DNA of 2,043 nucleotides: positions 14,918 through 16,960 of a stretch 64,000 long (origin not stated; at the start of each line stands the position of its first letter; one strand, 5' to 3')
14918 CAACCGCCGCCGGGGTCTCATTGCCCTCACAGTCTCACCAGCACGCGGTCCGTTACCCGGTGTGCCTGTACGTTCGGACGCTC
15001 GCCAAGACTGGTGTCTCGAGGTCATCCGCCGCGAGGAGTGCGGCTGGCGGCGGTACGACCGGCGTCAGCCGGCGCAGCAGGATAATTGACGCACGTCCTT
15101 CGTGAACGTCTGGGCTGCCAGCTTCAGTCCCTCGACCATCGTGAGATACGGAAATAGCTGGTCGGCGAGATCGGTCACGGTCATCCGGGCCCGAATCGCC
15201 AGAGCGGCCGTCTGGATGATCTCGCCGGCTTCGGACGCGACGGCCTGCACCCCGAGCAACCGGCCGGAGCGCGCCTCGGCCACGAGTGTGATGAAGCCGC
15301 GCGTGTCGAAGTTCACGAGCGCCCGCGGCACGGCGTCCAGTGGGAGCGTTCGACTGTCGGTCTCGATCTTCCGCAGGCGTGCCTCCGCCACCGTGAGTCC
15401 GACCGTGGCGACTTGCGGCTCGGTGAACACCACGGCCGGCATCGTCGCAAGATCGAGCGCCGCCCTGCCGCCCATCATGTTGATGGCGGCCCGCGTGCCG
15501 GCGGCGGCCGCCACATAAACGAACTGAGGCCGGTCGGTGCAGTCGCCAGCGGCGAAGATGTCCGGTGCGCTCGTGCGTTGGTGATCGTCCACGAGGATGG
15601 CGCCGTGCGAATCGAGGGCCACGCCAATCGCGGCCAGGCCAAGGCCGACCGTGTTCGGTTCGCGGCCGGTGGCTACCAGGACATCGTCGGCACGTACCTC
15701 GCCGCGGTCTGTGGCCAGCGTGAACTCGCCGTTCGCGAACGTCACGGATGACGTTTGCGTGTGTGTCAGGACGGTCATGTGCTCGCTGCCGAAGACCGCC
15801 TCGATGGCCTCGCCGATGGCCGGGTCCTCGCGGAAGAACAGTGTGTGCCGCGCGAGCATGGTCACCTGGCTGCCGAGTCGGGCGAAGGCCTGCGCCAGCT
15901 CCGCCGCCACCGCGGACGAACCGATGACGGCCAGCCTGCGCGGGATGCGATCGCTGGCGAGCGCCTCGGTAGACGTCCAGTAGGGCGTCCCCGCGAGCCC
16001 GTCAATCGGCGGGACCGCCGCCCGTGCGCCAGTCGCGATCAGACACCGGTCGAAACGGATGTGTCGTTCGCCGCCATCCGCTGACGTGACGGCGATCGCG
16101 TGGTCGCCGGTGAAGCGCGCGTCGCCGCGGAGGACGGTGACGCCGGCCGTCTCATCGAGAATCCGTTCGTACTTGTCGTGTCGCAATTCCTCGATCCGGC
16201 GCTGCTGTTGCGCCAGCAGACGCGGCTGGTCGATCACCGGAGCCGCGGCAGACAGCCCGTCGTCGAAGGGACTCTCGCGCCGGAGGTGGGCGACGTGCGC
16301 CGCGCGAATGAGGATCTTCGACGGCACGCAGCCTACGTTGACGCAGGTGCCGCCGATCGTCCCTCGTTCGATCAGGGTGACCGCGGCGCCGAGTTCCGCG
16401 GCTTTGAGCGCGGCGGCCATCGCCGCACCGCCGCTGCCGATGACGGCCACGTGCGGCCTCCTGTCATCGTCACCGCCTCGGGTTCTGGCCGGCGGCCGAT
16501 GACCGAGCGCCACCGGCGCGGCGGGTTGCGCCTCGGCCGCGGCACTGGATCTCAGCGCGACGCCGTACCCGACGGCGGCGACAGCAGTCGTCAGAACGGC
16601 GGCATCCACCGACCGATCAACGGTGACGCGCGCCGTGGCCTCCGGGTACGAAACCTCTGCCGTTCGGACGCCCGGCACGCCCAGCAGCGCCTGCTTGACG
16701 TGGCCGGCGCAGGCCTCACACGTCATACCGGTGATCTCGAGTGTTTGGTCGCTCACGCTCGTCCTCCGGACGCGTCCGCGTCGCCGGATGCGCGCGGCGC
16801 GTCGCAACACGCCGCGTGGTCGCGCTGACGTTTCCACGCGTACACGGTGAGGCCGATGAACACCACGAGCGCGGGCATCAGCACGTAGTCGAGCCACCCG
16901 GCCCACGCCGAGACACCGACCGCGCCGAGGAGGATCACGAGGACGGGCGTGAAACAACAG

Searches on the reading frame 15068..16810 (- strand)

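Call 77: search_protein_families(library=pfam, proteins=[window:15068-16810:-], max_evalue=0.0001)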
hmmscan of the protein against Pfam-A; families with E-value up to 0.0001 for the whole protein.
window:15068-16810:- (581 aa): 8 families
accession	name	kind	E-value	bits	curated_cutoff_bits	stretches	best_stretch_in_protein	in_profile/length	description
PF07992.20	Pyr_redox_2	-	1.1e-64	219.1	26.1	1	120-438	2-291/291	Pyridine nucleotide-disulphide oxidoreductase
PF02852.28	Pyr_redox_dim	-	6.9e-29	100.7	25.3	1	457-565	1-109/110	Pyridine nucleotide-disulphide oxidoreductase, dimerisation domain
PF00070.33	Pyr_redox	-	4.5e-15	56.4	22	1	292-357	1-67/82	Pyridine nucleotide-disulphide oxidoreductase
PF13738.12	Pyr_redox_3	-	1.4e-13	51.3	30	1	254-422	126-305/305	Pyridine nucleotide-disulphide oxidoreductase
PF00403.32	HMA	-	7.1e-11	42.8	24.8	1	23-78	1-57/62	Heavy-metal-associated domain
PF01134.28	GIDA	-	4.7e-06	26.3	22.1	1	121-180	2-56/391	Glucose inhibited division protein A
PF03486.20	HI0933_like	-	5.7e-05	23.1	50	0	120-151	2-33/244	HI0933-like protein Rossmann domain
PF12831.13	FAD_oxidored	-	8.3e-05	22.5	27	1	121-161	2-43/416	FAD dependent oxidoreductase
